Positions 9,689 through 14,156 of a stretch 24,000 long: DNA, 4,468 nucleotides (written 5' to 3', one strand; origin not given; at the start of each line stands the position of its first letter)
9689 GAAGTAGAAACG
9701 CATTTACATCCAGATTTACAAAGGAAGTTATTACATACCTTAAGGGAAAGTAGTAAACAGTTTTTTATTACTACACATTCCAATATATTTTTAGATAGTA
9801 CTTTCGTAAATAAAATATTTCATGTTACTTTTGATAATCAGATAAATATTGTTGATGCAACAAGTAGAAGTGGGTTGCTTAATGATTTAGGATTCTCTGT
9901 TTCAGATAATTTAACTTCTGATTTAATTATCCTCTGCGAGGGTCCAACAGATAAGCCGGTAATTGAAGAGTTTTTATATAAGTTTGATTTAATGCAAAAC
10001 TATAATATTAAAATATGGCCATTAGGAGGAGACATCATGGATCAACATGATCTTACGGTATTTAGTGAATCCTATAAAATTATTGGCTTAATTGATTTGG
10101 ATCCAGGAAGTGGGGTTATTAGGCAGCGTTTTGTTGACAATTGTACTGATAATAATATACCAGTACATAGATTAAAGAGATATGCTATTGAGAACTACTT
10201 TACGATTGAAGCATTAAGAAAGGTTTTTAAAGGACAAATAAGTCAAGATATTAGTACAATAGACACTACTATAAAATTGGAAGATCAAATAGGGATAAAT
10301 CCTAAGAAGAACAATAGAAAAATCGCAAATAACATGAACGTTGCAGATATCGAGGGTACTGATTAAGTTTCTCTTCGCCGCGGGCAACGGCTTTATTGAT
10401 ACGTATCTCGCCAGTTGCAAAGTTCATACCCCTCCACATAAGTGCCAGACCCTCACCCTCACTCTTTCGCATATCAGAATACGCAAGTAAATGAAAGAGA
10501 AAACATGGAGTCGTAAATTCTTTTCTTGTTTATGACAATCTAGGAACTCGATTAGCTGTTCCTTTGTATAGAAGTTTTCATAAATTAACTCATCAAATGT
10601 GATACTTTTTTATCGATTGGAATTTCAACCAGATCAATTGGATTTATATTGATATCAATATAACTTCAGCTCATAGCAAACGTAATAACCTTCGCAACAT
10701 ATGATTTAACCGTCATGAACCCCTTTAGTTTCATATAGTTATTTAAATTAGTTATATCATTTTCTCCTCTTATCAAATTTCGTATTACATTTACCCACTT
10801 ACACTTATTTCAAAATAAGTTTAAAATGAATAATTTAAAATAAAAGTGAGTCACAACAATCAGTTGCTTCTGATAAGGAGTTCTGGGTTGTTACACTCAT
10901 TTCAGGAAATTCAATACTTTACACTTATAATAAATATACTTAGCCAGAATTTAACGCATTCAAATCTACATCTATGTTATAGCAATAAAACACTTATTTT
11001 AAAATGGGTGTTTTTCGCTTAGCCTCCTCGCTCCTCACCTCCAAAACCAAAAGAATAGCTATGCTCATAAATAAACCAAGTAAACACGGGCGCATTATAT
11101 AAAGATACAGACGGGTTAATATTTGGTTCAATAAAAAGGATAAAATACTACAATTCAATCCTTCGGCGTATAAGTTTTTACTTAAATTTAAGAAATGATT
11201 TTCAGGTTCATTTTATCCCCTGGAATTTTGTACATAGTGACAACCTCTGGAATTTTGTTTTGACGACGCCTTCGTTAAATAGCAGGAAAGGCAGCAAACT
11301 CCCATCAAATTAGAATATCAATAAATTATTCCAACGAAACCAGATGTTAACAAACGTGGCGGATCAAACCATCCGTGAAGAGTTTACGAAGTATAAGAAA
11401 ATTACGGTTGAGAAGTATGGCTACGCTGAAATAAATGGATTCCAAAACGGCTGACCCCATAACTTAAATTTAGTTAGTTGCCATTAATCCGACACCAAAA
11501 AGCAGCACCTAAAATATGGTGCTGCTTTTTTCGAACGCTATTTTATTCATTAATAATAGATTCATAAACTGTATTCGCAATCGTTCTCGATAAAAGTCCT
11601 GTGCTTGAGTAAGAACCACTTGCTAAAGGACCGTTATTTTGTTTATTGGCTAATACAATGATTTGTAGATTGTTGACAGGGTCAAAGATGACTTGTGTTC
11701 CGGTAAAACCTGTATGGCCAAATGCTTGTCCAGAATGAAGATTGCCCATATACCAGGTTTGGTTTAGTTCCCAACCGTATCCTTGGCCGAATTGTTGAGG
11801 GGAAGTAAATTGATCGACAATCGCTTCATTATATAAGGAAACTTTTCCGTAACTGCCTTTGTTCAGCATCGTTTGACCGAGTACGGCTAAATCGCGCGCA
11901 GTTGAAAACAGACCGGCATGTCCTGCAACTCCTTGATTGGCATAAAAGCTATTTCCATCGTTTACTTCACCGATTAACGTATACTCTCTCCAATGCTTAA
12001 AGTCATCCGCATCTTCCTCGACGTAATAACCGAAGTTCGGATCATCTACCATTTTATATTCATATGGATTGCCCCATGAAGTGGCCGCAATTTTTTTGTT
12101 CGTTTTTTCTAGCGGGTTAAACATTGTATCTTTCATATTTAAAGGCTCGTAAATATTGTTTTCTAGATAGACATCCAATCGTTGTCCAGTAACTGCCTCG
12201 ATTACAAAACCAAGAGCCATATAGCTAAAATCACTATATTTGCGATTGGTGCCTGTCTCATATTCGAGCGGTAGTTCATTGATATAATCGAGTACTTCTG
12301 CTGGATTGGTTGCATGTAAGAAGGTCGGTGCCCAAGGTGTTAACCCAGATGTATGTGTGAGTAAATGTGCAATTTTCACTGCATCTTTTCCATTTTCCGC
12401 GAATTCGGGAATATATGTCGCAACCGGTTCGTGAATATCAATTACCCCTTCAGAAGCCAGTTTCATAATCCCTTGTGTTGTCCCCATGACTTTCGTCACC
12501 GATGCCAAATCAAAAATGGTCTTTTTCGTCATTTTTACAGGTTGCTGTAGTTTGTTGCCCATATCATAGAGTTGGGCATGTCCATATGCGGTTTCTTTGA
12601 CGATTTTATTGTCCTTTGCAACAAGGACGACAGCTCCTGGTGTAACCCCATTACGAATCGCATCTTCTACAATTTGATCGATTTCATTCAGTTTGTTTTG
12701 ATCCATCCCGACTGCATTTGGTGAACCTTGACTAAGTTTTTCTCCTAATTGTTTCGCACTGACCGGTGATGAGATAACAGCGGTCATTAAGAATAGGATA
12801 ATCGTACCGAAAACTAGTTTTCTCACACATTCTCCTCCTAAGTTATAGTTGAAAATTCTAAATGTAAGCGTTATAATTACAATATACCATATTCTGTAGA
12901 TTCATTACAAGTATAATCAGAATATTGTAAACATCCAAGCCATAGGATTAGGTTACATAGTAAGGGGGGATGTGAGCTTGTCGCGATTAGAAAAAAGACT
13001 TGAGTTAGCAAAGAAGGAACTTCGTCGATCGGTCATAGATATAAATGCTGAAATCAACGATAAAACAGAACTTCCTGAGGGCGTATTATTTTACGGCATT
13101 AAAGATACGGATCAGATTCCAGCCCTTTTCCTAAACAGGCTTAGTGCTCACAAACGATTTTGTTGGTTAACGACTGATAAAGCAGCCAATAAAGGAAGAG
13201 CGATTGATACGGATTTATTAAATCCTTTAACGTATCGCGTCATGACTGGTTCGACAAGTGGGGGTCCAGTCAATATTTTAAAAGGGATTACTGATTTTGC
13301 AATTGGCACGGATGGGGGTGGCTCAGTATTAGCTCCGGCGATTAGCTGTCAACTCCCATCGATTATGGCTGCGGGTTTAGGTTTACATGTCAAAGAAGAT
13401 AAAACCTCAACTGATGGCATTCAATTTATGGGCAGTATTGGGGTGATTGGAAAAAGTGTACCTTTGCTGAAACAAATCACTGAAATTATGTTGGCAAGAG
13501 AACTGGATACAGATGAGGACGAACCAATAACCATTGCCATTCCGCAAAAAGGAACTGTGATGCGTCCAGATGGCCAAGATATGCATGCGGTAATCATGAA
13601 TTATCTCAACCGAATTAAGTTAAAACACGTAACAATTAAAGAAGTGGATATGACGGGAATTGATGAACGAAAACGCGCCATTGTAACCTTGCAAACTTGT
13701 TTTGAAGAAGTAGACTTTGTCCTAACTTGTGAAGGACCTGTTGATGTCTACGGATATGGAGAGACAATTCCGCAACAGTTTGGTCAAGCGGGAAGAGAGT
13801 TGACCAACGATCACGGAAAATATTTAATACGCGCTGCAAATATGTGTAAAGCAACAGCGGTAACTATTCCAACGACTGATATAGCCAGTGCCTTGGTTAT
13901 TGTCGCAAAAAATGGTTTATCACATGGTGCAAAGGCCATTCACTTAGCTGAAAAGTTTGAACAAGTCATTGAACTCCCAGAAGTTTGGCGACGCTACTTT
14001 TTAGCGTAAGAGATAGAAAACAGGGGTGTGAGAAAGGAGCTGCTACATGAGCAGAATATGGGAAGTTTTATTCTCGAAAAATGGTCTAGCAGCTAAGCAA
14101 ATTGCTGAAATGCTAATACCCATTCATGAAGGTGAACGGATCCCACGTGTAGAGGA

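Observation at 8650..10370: Stand-alone ABC-ATPase + TOPRIM (OLD/PARIS-like) gene in an AT-rich islet wedged between two gene wrecks: a candidate single-gene defence module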

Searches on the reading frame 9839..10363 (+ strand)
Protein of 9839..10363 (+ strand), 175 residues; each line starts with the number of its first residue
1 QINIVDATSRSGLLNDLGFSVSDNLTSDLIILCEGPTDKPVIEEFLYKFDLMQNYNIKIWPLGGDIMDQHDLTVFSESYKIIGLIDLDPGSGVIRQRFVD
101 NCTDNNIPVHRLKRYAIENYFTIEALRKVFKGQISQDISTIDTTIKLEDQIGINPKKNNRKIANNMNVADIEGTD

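Call 25: search_solved_structures(query=A3, max_evalue=10, show_alignments=4)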
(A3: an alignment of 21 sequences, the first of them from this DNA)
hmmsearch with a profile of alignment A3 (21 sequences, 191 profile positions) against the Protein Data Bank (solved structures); distinct sequences matched with E-value up to 10: 8.
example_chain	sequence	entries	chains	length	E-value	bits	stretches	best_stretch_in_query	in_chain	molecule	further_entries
7pau_7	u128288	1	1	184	0.069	16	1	135-187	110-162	Ribosome-recycling factor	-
5ngh_A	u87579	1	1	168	0.31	13.9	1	76-108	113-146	Odorant Binding Protein 3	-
6cky_A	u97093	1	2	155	0.73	12.6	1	5-50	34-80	Glyoxalase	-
3goy_A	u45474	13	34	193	1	12.2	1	74-114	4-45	Poly [ADP-ribose] polymerase 14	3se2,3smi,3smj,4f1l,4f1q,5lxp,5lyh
6we3_A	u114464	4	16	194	1.4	11.7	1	76-114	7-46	Protein mono-ADP-ribosyltransferase PARP14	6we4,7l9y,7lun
4v6i_Bv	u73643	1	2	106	1.5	11.6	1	5-44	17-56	60S acidic ribosomal protein (P2)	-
5v7t_A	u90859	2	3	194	1.6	11.6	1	76-114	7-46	Poly [ADP-ribose] polymerase 14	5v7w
4jix_A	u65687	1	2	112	4.1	10.2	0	108-153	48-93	Projannalysin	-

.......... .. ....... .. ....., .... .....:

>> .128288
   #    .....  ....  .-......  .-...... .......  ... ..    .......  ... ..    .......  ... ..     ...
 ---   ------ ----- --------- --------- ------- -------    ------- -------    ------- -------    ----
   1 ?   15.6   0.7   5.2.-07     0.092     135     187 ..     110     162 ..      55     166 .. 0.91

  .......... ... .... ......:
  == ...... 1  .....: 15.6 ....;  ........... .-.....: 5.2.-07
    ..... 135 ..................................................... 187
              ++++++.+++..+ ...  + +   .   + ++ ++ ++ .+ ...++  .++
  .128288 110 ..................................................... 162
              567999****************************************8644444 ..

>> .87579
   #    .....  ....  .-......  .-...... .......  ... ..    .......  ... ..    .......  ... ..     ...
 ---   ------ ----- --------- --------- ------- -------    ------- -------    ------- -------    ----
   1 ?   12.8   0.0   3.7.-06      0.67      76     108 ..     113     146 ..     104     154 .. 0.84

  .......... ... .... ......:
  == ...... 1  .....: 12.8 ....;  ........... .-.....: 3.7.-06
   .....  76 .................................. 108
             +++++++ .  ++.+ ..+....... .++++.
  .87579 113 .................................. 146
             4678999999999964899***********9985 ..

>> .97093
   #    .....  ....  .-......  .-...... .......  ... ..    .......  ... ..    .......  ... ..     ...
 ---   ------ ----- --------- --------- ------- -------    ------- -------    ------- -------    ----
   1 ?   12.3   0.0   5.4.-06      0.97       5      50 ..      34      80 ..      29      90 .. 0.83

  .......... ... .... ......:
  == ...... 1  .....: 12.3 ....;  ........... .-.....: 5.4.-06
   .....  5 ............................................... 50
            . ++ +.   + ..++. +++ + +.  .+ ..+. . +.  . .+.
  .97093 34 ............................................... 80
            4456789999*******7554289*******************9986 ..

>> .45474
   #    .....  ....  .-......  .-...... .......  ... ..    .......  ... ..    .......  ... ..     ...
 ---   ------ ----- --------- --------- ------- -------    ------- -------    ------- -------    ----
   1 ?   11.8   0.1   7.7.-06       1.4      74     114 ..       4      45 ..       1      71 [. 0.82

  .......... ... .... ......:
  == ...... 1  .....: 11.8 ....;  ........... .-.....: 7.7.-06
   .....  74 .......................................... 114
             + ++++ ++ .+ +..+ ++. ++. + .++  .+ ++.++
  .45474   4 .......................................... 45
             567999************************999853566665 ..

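Call 26: search_protein_families(library=padloc, alignment_id=A3, max_evalue=1)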
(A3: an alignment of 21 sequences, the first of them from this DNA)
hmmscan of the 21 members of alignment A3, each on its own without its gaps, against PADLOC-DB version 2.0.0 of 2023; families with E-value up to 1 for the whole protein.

A. member 1, seq(175 aa): 3 families
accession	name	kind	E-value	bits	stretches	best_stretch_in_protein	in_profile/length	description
PDLC02983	AriB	-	0.0016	16.6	1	80-138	55-108/236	-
PDLC04620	PDC-M38B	-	0.012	13.2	1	30-59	4-34/250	-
PDLC04708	PDC-M55B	-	0.018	12.9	1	86-142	166-226/315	-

B. families by the number of members that match (of 21 scanned): 20 families
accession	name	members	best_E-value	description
PDLC04708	PDC-M55B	17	7e-06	-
PDLC02983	AriB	9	1.7e-05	-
PDLC00085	GajA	5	4.7e-05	AAA ATPase domain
PDLC04194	HEC-01B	4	0.0017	-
PDLC00078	GajA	2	0.00025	AAA ATPase domain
PDLC00074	GajA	2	0.001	AAA ATPase domain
PDLC04136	mad4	2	0.0084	mads_4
PDLC04203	HEC-01B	2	0.022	-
PDLC00097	GajA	1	0.00057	AAA ATPase domain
PDLC03080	Specificity_I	1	0.0018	Type I specificity subunit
PDLC00089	GajA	1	0.0024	AAA ATPase domain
PDLC00087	GajA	1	0.0029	AAA ATPase domain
PDLC02961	RT-TIR_XII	1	0.0037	single gene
PDLC00090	GajA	1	0.0068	AAA ATPase domain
PDLC04210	HEC-01B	1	0.0074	-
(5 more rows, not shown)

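Call 30: predict_structure(alignment_id=A2)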
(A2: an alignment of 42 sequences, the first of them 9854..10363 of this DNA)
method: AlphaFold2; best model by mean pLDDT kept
length: 170 residues; sequences in the alignment: 42
mean_pLDDT: 82.7   pTM: 0.76
mean pLDDT of the five models: 82.7, 82.5, 82.2, 81.8, 81.3
residues with pLDDT >= 90: 84; 70-90: 47; 50-70: 22; < 50: 17
segments of 3 or more residues with pLDDT < 50: 1-3, 5-7, 9-19
pLDDT, mean of each block of 10 residues (from residue 1): 46 47 81 93 92 77 62 78 85 87 91 95 93 94 95 96 93
secondary structure, 60 per line:
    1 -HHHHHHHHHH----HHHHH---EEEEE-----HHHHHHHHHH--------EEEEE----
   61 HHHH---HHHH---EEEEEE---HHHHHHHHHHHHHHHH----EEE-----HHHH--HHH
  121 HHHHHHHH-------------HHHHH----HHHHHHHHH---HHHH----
elements in order: H2-11 H16-20 E24-28 H34-43 E52-56 H61-64 H68-71 E75-80 H84-99 E104-106 H112-115 H118-128 H142-146 H151-159 H163-166

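Call 34: fold_search(model_id=the predicted structure, library=pdb)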
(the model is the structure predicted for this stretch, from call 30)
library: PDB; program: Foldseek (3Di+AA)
matches with E <= 10: 1433; with E <= 0.001: 0
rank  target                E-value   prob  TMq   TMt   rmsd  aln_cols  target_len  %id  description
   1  6njv                  2.5e-03  1.00  0.54  0.46   4.9       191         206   13  C-terminal region of the Xanthomonas campestris pv. campestris OLD protein phased with iodine (released 2019-08-07)
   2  6njw                  2.7e-03  0.99  0.47  0.40   6.5       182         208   14  C-terminal region of the Xanthomonas campestris pv. campestris OLD protein phased with platinum (released 2019-08-07)
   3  6njx                  2.9e-03  0.99  0.49  0.42   6.5       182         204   14  C-terminal region of the Xanthomonas campestris pv. campestris OLD protein phased with mercury (released 2019-08-07)
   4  6nk8_A                3.1e-03  1.00  0.56  0.49   5.7       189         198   13  C-terminal region of the Burkholderia pseudomallei OLD protein (released 2019-08-07)
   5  9ghc_W                4.8e-03  0.95  0.37  0.12  11.5       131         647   14  Pre-release fusidic acid-locked Escherichia coli 70S ribosome with Staphylococus aureus EF-G and FusB (FusB-EF-G-70S) (released 2025-03-26)
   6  6vgb_MODEL_1_A        8.8e-03  0.97  0.32  0.48   4.4        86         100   22  De novo designed Rossmann fold protein ROS2_36830 (released 2020-08-19)
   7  6lk0                  1.1e-02  0.20  0.20  0.13  15.7       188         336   15  Crystal structure of human wild type TRIP13 (released 2020-01-22)
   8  5u1g_C                1.2e-02  0.38  0.25  0.21  10.8       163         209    9  Structure of TP228 ParA-AMPPNP-ParB complex (released 2017-04-19)
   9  8jq9_A                1.3e-02  0.92  0.47  0.22   7.7       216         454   12  Structure of Gabija GajA (released 2024-02-28)
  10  4c6t_B                1.5e-02  0.66  0.33  0.34  11.2       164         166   16  Crystal structure of the RPS4 and RRS1 TIR domain heterodimer (released 2014-05-28)
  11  5gaj_MODEL_1_A        1.8e-02  0.87  0.30  0.36   7.0       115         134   13  Solution NMR structure of De novo designed PLOOP2X3_50 fold protein, Northeast Structural Genomics Consortium  (released 2016-01-06)
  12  7zu0_D                2.1e-02  0.75  0.34  0.12  15.8       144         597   19  HOPS tethering complex from yeast (released 2022-09-28)
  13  8qx8_D                2.2e-02  0.60  0.35  0.12  13.1       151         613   20  Endosomal membrane tethering complex CORVET (released 2024-07-03)
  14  7yik_B                2.4e-02  0.60  0.33  0.16  15.8       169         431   12  The structure of archaeal nuclease RecJ2 from Methanocaldococcus jannaschii (released 2023-07-19)
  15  4e09                  2.4e-02  0.23  0.24  0.21  11.9       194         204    8  Structure of ParF-AMPPCP, I422 form (released 2012-06-13)
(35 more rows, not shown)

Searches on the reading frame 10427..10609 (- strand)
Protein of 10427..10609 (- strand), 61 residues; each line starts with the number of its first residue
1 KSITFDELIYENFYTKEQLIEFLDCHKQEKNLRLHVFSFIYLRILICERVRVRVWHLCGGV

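Call 41: search_protein_families(library=pfam, proteins=[window:10427-10609:-], max_evalue=1)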
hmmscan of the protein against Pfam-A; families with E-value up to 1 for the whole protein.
window:10427-10609:- (61 aa): 2 families
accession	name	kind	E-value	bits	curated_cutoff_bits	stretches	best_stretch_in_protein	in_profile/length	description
PF12348.14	CLASP_N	-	0.0025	17.8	27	1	4-48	117-160/227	CLASP N terminal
PF01429.25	MBD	-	0.28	11.3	21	1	12-39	42-69/77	Methyl-CpG binding domain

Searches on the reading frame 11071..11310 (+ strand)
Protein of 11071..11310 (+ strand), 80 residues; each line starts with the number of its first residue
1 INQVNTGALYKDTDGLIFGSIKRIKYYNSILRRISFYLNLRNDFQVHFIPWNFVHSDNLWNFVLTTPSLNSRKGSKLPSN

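Call 41: search_protein_families(library=pfam, proteins=[window:11071-11310:+], max_evalue=1)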
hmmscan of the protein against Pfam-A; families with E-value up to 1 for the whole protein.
window:11071-11310:+ (80 aa): 1 family
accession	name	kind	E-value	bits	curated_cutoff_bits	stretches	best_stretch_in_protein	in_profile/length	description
PF13395.12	HNH_4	-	2.4e-05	24.6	22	1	47-78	22-53/54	HNH endonuclease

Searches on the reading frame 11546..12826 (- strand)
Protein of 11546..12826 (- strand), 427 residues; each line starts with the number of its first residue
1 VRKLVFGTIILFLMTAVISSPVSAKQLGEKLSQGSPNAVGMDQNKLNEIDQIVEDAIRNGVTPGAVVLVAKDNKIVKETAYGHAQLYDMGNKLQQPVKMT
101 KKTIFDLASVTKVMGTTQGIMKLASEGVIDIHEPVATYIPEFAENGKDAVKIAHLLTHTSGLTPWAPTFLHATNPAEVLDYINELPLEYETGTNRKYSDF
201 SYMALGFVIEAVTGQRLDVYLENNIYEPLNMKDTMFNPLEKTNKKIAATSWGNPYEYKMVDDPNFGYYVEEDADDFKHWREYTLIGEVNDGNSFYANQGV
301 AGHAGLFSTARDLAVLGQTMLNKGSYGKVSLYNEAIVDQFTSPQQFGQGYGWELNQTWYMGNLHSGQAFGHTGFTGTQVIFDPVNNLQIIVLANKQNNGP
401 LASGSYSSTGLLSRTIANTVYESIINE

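Call 40: search_protein_families(library=pfam, proteins=[window:11546-12826:-], max_evalue=0.001)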
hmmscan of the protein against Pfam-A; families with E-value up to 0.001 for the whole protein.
window:11546-12826:- (427 aa): 1 family
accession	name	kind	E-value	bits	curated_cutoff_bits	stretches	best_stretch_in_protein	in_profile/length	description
PF00144.29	Beta-lactamase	-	1.7e-70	238.2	27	1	50-400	2-315/329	Beta-lactamase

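Call 53: find_homologous_proteins(query=window:11546-12826:-, max_evalue=1e-100)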
Query window:11546-12826:- (427 aa): 289 proteins with E <= 1e-100 among 8000 candidates; the best 120 are listed.
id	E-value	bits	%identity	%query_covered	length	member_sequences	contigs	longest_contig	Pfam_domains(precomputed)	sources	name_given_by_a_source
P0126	1.1e-277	939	100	97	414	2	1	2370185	PF00144.30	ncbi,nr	nr:serine hydrolase [Sporosarcina sp. 6E9]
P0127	3.4e-210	717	92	79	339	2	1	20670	PF00144.30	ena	-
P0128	1.9e-205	701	76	94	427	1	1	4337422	PF00144.30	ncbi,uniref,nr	ncbi:serine hydrolase [Virgibacillus necropolis]|uniref:Beta-lactamase-related domain-containing pro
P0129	2.7e-204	697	73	99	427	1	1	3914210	PF00144.30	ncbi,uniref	ncbi:serine hydrolase [Virgibacillus necropolis]|uniref:serine hydrolase n=1 Tax=Virgibacillus necro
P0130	2.7e-202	691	73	99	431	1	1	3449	PF00144.30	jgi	jgi:serine-type D-Ala-D-Ala carboxypeptidase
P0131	2.0e-201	688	70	100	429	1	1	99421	PF00144.30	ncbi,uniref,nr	ncbi:serine hydrolase [Virgibacillus sp. C22-A2]|uniref:Serine hydrolase n=1 Tax=Virgibacillus tibet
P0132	2.3e-200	684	74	93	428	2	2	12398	PF00144.30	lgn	-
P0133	4.5e-200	683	70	99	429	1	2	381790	PF00144.30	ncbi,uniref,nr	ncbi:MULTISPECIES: serine hydrolase [unclassified Virgibacillus]|uniref:serine hydrolase n=1 Tax=unc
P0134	9.5e-200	682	75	93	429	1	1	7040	PF00144.30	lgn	-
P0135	2.0e-199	681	74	93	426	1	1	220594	PF00144.30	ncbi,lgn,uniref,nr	ncbi:CubicO group peptidase, beta-lactamase class C family [Lentibacillus halodurans]|uniref:CubicO 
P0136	6.4e-199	679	69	99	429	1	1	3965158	PF00144.30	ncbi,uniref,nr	ncbi:serine hydrolase [Radiobacillus kanasensis]|uniref:serine hydrolase n=1 Tax=Radiobacillus kanas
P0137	1.3e-196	672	69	99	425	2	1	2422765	PF00144.30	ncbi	-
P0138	1.0e-195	669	69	99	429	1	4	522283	PF00144.30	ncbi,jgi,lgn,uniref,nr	ncbi:CubicO group peptidase (beta-lactamase class C family) [Cytobacillus oceanisediminis]|jgi:Cubic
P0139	1.8e-195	668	69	99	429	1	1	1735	PF00144.30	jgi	jgi:CubicO group peptidase (beta-lactamase class C family)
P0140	1.8e-195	668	70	96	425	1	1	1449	PF00144.30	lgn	-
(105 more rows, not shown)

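Call 54: find_encoding_contigs(protein=P0126, flank=10000, max_places=3)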
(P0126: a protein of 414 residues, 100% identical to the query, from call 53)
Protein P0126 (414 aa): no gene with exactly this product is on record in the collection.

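Call 55: find_encoding_contigs(protein=P0127, flank=10000, max_places=3)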
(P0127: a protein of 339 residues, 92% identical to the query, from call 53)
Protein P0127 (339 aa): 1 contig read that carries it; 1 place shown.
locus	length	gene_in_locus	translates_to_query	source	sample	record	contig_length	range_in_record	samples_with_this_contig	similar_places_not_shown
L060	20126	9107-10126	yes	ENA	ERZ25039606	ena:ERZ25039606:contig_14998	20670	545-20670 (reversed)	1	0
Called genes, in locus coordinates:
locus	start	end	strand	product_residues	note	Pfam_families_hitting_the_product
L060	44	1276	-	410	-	PF01676:Metalloenzyme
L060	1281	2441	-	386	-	PF01168:Ala_racemase_N, PF21279:YhfX-like_C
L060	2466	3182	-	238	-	PF00266:Aminotran_5 (weak), PF22475:YhfS-like_C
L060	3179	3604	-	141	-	-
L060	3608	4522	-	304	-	PF02126:PTE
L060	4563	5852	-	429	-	PF10797:YhfT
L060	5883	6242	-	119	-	PF10941:DUF2620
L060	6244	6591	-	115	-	PF00874:PRD (weak)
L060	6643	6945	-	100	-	PF14503:YhfZ_C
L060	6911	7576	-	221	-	PF14502:HTH_41, PF14503:YhfZ_C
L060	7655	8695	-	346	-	-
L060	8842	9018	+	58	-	-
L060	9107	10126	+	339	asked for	PF00144:Beta-lactamase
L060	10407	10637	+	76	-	-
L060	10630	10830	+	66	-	-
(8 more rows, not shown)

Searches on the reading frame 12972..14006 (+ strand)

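Call 40: search_protein_families(library=pfam, proteins=[window:12972-14006:+], max_evalue=0.001)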
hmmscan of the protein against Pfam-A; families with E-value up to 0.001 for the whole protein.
window:12972-14006:+ (345 aa): 1 family
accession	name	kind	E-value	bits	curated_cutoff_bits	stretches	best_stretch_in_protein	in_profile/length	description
PF01425.27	Amidase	-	7e-06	25.8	27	1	89-128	125-164/445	Amidase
